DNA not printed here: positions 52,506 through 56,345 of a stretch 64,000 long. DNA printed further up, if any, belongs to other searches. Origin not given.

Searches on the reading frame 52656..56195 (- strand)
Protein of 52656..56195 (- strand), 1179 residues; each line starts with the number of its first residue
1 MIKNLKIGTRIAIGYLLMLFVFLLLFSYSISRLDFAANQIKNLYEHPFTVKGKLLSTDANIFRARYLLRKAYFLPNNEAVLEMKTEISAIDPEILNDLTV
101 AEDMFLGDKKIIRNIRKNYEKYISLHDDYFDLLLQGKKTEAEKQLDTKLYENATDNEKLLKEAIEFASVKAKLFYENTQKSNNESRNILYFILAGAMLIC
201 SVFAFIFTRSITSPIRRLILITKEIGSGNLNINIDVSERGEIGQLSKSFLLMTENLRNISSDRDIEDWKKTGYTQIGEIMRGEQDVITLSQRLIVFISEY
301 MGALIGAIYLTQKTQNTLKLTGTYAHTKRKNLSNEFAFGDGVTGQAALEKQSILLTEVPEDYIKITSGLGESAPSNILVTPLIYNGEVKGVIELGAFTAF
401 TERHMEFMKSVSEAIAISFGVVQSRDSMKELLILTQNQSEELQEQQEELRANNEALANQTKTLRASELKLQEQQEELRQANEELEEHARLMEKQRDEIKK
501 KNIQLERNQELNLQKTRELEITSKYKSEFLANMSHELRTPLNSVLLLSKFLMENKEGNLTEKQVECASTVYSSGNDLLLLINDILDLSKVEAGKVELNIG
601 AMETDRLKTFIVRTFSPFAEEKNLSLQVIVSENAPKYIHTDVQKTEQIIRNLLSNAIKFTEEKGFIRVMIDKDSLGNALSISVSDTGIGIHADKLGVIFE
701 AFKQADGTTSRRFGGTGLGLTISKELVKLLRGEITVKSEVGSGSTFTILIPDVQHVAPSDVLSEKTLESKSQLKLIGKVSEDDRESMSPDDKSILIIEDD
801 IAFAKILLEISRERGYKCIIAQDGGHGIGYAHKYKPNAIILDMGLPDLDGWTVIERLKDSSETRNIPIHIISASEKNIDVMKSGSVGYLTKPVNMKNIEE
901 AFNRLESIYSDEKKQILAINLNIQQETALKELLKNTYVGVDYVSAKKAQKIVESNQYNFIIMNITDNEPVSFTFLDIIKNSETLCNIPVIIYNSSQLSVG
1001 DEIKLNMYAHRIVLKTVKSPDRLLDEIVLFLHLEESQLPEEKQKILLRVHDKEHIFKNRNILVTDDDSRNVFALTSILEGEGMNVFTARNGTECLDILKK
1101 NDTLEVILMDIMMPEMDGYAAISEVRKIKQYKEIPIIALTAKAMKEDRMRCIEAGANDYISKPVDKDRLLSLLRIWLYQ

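Call 43: search_protein_families(library=pfam, max_evalue=0.00001, proteins=[window:52656-56195:-])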
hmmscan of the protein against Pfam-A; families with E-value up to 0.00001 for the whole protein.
window:52656-56195:- (1179 aa): 7 families
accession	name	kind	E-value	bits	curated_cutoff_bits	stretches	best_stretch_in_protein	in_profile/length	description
PF00072.30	Response_reg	-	8.1e-49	164.9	30.2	2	1061-1173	1-110/111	Response regulator receiver domain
PF02518.31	HATPase_c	-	4.4e-28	98.4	26.4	1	641-752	2-109/111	Histidine kinase-, DNA gyrase B-, and HSP90-like ATPase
PF00512.31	HisKA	-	2.1e-18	66.5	26.9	1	526-593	2-66/66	His Kinase A (phospho-acceptor) domain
PF13185.12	GAF_2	-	5.3e-16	59.5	28.6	1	284-417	2-133/136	GAF domain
PF00672.30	HAMP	-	4.2e-12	46.6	25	1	207-257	2-52/53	HAMP domain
PF01590.32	GAF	-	1.6e-09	38.8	22.4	1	285-418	1-132/133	GAF domain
PF12729.13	4HB_MCP_1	-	3.1e-09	37.1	27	1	4-181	1-180/181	Four helix bundle sensory module for signal transduction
